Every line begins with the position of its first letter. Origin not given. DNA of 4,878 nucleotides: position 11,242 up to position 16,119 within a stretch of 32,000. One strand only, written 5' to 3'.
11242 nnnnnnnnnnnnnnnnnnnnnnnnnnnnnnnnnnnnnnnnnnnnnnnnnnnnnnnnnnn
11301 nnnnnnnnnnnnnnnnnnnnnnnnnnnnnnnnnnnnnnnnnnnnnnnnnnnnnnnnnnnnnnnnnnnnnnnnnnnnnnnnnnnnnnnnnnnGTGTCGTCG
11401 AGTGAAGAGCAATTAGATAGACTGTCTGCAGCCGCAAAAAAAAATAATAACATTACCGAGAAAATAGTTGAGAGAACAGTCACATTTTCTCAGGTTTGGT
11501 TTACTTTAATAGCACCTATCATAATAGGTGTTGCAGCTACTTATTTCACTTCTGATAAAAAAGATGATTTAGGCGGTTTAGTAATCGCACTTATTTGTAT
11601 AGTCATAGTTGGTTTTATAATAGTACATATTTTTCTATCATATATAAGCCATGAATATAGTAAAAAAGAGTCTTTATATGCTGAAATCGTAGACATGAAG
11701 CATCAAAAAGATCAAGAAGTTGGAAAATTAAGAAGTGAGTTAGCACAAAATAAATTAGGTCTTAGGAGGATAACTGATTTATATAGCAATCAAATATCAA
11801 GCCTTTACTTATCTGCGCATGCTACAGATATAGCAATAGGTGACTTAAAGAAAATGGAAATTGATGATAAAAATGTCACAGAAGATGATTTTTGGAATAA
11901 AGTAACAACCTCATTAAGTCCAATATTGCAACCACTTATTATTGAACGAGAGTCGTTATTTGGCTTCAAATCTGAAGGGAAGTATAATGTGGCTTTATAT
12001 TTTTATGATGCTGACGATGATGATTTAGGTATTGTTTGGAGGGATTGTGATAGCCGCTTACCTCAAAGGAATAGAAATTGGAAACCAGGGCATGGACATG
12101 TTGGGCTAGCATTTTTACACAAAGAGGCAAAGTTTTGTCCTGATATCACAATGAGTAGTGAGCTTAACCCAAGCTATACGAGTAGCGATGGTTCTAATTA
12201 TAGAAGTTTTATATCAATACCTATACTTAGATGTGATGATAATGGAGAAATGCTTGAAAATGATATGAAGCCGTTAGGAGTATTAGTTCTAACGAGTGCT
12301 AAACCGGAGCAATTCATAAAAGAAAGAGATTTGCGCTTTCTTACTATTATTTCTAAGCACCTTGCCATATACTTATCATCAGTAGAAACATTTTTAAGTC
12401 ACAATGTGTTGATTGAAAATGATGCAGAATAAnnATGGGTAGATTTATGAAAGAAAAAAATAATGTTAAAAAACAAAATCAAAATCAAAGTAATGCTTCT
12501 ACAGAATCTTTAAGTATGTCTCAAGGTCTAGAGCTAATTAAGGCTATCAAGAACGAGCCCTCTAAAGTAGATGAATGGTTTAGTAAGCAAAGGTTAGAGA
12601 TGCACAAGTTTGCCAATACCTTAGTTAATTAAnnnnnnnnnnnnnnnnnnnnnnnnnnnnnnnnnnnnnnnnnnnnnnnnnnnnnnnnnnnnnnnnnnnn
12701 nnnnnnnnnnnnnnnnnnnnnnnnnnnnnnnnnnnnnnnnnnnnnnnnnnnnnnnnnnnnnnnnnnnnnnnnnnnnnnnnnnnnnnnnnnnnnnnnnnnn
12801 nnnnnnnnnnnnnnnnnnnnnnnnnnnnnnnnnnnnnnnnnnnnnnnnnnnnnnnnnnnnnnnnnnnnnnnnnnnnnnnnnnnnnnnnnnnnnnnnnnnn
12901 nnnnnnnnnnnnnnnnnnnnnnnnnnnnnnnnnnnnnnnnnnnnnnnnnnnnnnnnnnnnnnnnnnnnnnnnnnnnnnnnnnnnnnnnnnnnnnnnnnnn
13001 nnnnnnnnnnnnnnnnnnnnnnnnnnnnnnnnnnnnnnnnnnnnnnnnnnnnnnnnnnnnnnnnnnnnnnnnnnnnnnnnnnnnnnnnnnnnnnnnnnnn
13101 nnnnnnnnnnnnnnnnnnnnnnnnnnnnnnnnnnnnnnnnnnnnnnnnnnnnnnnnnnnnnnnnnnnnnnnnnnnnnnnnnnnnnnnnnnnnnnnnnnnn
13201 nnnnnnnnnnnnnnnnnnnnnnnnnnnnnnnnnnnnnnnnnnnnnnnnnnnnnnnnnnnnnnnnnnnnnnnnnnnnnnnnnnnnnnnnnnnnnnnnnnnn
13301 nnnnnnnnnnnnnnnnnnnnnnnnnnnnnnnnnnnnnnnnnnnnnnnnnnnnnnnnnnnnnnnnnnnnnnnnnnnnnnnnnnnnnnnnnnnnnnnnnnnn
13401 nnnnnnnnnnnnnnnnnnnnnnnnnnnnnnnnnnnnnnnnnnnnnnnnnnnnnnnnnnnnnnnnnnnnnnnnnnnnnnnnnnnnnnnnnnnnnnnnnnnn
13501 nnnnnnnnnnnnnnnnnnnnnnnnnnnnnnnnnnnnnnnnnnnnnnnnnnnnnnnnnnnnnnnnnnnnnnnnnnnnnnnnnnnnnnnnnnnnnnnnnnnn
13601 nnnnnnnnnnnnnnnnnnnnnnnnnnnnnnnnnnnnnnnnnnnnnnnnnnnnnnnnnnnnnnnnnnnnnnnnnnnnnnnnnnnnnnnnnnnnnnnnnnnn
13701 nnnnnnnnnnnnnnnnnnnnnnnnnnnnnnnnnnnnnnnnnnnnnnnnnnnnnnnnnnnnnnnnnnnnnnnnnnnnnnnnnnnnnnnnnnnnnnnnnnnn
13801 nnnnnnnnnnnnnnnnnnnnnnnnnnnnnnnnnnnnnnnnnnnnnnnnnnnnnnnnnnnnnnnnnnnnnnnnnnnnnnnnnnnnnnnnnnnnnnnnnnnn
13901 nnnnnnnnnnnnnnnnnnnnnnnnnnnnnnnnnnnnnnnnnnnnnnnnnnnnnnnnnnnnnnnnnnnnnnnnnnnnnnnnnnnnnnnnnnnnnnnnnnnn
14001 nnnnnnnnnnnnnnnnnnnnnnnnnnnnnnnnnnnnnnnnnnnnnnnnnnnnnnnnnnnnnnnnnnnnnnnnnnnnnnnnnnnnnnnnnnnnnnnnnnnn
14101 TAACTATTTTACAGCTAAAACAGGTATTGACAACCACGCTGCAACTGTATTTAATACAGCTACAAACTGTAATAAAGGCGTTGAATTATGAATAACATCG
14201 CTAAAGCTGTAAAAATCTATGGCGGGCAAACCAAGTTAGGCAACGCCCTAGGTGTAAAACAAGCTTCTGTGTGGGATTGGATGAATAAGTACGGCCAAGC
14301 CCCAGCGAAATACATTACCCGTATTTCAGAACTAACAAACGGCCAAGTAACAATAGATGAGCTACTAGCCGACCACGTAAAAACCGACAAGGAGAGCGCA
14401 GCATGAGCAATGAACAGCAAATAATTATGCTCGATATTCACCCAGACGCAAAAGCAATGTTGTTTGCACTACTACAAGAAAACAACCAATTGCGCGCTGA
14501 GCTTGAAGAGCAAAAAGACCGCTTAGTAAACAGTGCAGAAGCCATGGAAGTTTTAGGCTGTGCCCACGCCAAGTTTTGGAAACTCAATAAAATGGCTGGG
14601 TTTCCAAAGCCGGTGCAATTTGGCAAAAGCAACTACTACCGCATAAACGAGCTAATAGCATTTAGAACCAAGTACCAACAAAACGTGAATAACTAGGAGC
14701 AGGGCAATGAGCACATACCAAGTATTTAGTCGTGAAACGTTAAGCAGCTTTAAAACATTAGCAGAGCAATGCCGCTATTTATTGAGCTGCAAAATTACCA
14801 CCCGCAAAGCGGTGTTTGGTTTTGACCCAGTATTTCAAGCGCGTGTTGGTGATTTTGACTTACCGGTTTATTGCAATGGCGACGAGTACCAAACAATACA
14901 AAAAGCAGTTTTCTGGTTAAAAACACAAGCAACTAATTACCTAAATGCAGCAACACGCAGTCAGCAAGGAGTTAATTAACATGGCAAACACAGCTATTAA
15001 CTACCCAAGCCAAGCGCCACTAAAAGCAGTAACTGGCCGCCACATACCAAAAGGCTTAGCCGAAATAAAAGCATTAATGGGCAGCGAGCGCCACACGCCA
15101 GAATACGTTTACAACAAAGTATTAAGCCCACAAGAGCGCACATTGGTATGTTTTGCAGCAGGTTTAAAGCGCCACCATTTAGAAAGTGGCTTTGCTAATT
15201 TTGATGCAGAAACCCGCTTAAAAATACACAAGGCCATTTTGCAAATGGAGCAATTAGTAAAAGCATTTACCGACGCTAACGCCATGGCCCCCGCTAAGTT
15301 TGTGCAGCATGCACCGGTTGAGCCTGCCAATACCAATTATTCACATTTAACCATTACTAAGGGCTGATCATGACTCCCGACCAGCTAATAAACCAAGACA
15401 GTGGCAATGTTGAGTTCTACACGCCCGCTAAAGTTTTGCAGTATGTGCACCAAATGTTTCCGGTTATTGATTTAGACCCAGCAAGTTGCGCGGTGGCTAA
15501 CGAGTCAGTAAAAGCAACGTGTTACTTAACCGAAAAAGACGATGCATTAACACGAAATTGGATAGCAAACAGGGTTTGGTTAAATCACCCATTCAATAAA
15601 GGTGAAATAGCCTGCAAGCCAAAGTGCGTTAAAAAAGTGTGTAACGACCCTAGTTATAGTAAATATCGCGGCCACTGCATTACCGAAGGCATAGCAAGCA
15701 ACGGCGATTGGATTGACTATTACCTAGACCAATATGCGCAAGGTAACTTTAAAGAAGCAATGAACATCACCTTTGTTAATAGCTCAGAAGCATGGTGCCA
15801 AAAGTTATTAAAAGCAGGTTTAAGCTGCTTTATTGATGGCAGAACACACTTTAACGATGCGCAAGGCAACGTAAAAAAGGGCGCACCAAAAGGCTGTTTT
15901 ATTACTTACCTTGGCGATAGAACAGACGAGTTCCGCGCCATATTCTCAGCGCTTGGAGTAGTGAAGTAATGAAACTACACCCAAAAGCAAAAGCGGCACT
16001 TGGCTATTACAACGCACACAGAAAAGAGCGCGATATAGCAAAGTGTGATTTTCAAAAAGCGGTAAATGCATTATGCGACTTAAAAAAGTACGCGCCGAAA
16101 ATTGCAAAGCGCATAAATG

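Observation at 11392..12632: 2TM-coiled-coil-GAF protein with a coupled 65-aa partner: sensor-effector or toxin/antitoxin-like pair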

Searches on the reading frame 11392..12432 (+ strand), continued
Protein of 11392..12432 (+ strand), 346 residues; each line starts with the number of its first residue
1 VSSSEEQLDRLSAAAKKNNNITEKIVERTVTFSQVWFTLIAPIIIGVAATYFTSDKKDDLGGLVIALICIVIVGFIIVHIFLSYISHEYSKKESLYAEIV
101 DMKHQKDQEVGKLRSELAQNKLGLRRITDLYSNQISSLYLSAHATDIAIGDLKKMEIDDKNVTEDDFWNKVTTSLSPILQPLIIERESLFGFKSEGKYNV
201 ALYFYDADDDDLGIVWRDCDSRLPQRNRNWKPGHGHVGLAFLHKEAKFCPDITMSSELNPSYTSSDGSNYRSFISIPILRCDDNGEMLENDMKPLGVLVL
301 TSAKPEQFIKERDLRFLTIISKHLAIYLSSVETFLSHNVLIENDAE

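Call 79: find_encoding_contigs(protein=P0189, flank=6000, max_places=2)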
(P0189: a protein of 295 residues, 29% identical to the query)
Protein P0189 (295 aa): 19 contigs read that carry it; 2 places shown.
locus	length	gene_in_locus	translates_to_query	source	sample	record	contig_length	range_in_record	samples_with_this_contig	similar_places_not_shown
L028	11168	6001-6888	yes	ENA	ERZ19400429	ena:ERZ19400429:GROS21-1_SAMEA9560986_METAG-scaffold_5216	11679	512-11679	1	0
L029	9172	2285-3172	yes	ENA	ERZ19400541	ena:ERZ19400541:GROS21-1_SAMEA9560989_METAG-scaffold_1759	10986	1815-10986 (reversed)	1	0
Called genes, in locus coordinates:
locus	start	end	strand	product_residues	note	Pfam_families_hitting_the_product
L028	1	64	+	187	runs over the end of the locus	-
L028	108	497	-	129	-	-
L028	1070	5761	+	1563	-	PF00310:GATase_2, PF04898:Glu_syn_central, PF01645:Glu_synthase, PF01493:GXGXG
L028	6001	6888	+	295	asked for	-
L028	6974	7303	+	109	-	-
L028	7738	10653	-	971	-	PF02739:5_3_exonuc_N, PF01367:5_3_exonuc, PF01612:DNA_pol_A_exo1, PF22619:DNA_polI_exo1, PF00476:DNA_pol_A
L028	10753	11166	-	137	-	?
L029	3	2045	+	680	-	?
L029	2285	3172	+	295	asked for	-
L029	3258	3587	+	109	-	-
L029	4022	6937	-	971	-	PF02739:5_3_exonuc_N, PF01367:5_3_exonuc, PF01612:DNA_pol_A_exo1, PF22619:DNA_polI_exo1, PF00476:DNA_pol_A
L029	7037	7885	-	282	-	PF03437:BtpA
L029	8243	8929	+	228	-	PF00702:Hydrolase, PF13419:HAD_2, PF13242:Hydrolase_like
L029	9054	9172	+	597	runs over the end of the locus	PF00009:GTP_EFTU, PF22042:EF-G_D2 (weak), PF03144:GTP_EFTU_D2, PF14492:EFG_III (faint), PF00679:EFG_C, PF21018:BipA_C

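Call 80: find_encoding_contigs(protein=P0003, flank=6000, max_places=3)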
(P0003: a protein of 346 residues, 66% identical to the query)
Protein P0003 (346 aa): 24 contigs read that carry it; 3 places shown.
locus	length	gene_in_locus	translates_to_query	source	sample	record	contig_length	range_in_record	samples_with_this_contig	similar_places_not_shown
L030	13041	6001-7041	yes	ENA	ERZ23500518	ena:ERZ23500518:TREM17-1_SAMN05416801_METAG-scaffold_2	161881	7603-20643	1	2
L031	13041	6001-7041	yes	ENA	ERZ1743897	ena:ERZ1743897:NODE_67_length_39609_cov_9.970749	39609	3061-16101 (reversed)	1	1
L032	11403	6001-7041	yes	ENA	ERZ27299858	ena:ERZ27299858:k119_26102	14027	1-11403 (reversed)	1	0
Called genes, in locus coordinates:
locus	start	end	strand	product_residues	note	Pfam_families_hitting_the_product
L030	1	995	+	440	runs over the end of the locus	PF00209:SNF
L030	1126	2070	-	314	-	PF00389:2-Hacid_dh, PF02826:2-Hacid_dh_C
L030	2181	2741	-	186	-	PF00255:GSHPx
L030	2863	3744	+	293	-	PF01488:Shikimate_DH (weak), PF02826:2-Hacid_dh_C (weak), PF03446:NAD_binding_2, PF03807:F420_oxidored, PF14833:NAD_binding_11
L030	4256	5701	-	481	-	PF00929:RNase_T, PF08411:ExoI_SH3, PF26016:ExoI_C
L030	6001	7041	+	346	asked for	PF01590:GAF (weak), PF13185:GAF_2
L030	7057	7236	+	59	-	-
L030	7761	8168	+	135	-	-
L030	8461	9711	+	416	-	PF00999:Na_H_Exchanger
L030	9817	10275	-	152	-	-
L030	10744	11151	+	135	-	-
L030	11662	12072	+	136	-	-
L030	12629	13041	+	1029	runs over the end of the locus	PF05567:T4P_PilY1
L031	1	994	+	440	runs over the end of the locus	PF00209:SNF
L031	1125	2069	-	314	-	PF00389:2-Hacid_dh, PF02826:2-Hacid_dh_C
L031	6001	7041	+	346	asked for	PF01590:GAF (weak), PF13185:GAF_2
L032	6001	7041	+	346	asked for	PF01590:GAF (weak), PF13185:GAF_2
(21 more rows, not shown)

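Call 89: search_solved_structures(query=window:11392-12429:+, max_evalue=10, show_alignments=2)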
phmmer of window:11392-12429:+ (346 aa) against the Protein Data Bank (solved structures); distinct sequences matched with E-value up to 10: 3.
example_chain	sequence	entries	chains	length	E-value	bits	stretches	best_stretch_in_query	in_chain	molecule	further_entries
3kzt_A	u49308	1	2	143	0.4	13.2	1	260-294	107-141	uncharacterized protein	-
5a9d_A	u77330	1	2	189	0.45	13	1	155-274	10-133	SOLUTE CARRIER FAMILY 15 MEMBER 1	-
6aki_A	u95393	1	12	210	1.2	11.6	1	62-109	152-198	Calcium release-activated calcium channel protein 1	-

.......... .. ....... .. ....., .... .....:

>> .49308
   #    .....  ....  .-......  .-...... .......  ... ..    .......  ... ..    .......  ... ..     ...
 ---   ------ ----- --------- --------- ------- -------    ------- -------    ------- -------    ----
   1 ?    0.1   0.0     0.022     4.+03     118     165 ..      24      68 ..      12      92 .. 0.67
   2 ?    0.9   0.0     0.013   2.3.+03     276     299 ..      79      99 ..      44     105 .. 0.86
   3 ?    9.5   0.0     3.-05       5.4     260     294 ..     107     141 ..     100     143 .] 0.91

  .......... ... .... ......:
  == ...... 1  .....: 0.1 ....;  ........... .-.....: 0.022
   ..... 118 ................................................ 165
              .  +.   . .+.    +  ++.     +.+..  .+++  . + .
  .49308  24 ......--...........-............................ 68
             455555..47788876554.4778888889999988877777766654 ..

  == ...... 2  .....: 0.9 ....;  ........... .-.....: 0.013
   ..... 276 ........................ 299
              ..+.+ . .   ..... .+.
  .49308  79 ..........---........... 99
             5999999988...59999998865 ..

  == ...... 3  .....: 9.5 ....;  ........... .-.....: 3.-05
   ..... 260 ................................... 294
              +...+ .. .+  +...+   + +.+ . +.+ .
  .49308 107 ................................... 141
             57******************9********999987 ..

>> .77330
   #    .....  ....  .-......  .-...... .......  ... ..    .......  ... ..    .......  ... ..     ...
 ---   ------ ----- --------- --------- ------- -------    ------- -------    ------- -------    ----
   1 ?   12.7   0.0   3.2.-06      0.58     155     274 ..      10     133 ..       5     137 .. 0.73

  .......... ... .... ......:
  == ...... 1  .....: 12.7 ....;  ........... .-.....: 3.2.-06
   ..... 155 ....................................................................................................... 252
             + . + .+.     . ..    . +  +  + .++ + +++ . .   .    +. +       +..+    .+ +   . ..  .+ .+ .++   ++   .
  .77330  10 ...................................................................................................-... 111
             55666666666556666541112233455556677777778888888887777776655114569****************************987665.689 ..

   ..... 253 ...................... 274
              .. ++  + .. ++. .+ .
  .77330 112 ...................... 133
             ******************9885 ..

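Call 93: search_protein_families(library=pfam, proteins=[L002:4958-6796:+, L002:6956-7909:+, L002:9263-10090:+, L002:10050-12161:+, L004:6143-7837:+, L004:10858-12111:+, L001:7186-7557:+, L001:7544-7852:+, L020:8112-9317:+, L005:6725-7816:+], max_evalue=0.0001)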
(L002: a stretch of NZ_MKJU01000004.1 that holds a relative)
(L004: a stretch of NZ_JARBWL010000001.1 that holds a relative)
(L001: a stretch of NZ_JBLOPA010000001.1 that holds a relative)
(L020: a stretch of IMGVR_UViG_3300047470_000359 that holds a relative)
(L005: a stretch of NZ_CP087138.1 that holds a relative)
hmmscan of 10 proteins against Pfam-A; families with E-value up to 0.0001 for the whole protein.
L002:4958-6796:+ (612 aa): 4 families
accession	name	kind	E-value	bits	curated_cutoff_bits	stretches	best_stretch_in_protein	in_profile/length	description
PF01380.27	SIS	-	7.8e-61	204.1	25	2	296-423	2-129/131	SIS domain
PF13522.11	GATase_6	-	1e-18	68.1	27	1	69-188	8-119/130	Glutamine amidotransferase domain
PF13537.11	GATase_7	-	8.8e-15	55.2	25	1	87-202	9-120/123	Glutamine amidotransferase domain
PF13230.11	GATase_4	-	2e-07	30.7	23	1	64-176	64-182/272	Glutamine amidotransferases class-II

L002:6956-7909:+ (317 aa): 0 families

L002:9263-10090:+ (275 aa): 2 families
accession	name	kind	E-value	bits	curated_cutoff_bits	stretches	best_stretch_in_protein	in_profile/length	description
PF08721.17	Tn7_Tnp_TnsA_C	-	8.4e-18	65.1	23.4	1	166-246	1-83/83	TnsA endonuclease C terminal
PF08722.17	Tn7_TnsA-like_N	-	7.1e-14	52.6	26.5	1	73-164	2-85/85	TnsA-like endonuclease N terminal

L002:10050-12161:+ (703 aa): 1 family
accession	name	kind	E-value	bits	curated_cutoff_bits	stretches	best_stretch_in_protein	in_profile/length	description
PF09299.17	Mu-transpos_C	-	3.8e-08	33.7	21.7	1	504-575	2-60/61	Mu transposase, C-terminal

L004:6143-7837:+ (564 aa): 1 family
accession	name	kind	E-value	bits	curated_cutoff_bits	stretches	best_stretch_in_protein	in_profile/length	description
PF00145.23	DNA_methylase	-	1.3e-35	123.8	22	2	6-197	4-163/324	C-5 cytosine-specific DNA methylase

L004:10858-12111:+ (417 aa): 2 families
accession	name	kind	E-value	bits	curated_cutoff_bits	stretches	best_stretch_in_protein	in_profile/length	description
PF00589.27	Phage_integrase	-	5.1e-20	72.4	27.1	1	210-386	10-167/172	Phage integrase family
PF12167.14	Arm-DNA-bind_2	-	1e-13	51.5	22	1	26-91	1-64/65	Arm DNA-binding domain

L001:7186-7557:+ (123 aa): 0 families

L001:7544-7852:+ (102 aa): 0 families

L020:8112-9317:+ (401 aa): 3 families
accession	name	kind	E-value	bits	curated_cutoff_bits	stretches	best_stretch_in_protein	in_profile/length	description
PF00589.27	Phage_integrase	-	4.2e-19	69.4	27.1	1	207-370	22-167/172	Phage integrase family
PF12167.14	Arm-DNA-bind_2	-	2.8e-08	34.1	22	1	9-73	1-64/65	Arm DNA-binding domain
PF22022.2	Phage_int_M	-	1.7e-06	28.6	27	1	84-171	1-91/96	Phage integrase central domain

L005:6725-7816:+ (363 aa): 2 families
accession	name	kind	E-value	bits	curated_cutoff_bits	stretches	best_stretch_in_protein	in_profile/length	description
PF00563.25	EAL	-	2.4e-74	250.1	31.3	1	105-340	2-236/236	EAL domain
PF00990.26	GGDEF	-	1.8e-09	38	23.8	1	20-85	95-161/161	Diguanylate cyclase, GGDEF domain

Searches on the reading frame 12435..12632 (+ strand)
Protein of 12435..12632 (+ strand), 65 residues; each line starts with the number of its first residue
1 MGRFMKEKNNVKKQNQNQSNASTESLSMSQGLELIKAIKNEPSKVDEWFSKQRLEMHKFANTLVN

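Call 3: search_protein_families(library=pfam, proteins=[window:12435-12632:+], max_evalue=1)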
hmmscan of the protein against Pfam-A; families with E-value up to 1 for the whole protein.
window:12435-12632:+ (65 aa): 0 families

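Call 4: search_protein_families(library=padloc, proteins=[window:12435-12632:+], max_evalue=1)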
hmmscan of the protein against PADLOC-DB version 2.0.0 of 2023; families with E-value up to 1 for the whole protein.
window:12435-12632:+ (65 aa): 0 families

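Call 5: search_protein_families(library=phrogs, proteins=[window:12435-12632:+], max_evalue=1)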
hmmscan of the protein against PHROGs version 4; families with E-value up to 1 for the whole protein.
window:12435-12632:+ (65 aa): 2 families
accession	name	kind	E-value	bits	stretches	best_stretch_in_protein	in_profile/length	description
phrog_35253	-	unknown function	0.0043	18.1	1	7-45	8-46/56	-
phrog_24984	-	unknown function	0.064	14.2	1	1-60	1-62/78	-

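Call 75: search_protein_families(library=ncbifam, proteins=[window:12447-12629:+], max_evalue=0.1)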
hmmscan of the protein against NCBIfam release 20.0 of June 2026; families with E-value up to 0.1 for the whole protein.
window:12447-12629:+ (61 aa): 1 family
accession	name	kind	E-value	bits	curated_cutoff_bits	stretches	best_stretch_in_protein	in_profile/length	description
NF040841.1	AMEP412_fam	subfamily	0.065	13.6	45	1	21-47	35-61/74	AMEP412 family response elicitor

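Call 87: predict_structure(protein=window:12447-12629:+)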
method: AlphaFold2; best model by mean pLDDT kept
length: 61 residues; sequences in the alignment: 1
mean_pLDDT: 80.2   pTM: 0.50
mean pLDDT of the five models: 80.2, 79.8, 78.8, 77.7, 75.8
residues with pLDDT >= 90: 34; 70-90: 7; 50-70: 18; < 50: 2
segments of 3 or more residues with pLDDT < 50: none
pLDDT, mean of each block of 10 residues (from residue 1): 58 55 88 95 94 91 78
secondary structure, 60 per line:
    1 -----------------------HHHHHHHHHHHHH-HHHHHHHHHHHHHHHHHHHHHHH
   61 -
elements in order: H24-36 H38-60

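Call 90: fold_search(model_id=the predicted structure, library=pdb)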
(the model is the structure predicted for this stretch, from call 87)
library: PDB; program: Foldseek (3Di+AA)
matches with E <= 10: 5; with E <= 0.001: 0
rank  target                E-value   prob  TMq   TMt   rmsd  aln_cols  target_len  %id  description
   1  3esw_B                3.6e+00  0.30  0.44  0.49   5.9        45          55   20  Complex of yeast PNGase with GlcNAc2-IAc. (released 2008-11-11)
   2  2qsf_X                6.4e+00  0.15  0.41  0.25   6.4        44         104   20  Crystal structure of the Rad4-Rad23 complex (released 2007-10-02)
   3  6uin_X                6.8e+00  0.14  0.42  0.47   6.4        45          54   20  Role of Beta-hairpin motifs in the DNA duplex opening by the Rad4/XPC nucleotide excision repair complex (released 2020-10-14)
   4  4yir_X                8.4e+00  0.12  0.42  0.48   6.5        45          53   20  Crystal structure of Rad4-Rad23 crosslinked to an undamaged DNA (released 2015-03-11)
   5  5was_B                9.1e+00  0.07  0.27  0.41   1.9        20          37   25  Corynebacterium glutamicum Hydrolyzed Homoserine kinase (released 2018-02-07)

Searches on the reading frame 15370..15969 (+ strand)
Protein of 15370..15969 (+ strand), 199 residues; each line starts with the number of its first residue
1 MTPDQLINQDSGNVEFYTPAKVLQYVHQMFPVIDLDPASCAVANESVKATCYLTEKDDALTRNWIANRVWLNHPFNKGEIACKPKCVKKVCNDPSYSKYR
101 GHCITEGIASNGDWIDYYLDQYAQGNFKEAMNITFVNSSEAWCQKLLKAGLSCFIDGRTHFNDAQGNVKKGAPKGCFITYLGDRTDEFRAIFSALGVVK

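Call 72: search_protein_families(library=pfam, proteins=[window:15370-15969:+], max_evalue=0.001)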
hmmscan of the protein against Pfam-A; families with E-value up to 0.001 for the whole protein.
window:15370-15969:+ (199 aa): 1 family
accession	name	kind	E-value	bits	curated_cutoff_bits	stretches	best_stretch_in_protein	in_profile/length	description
PF05869.16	Dam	-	9.8e-10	38.8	28.1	1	16-174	12-137/169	DNA N-6-adenine-methyltransferase (Dam)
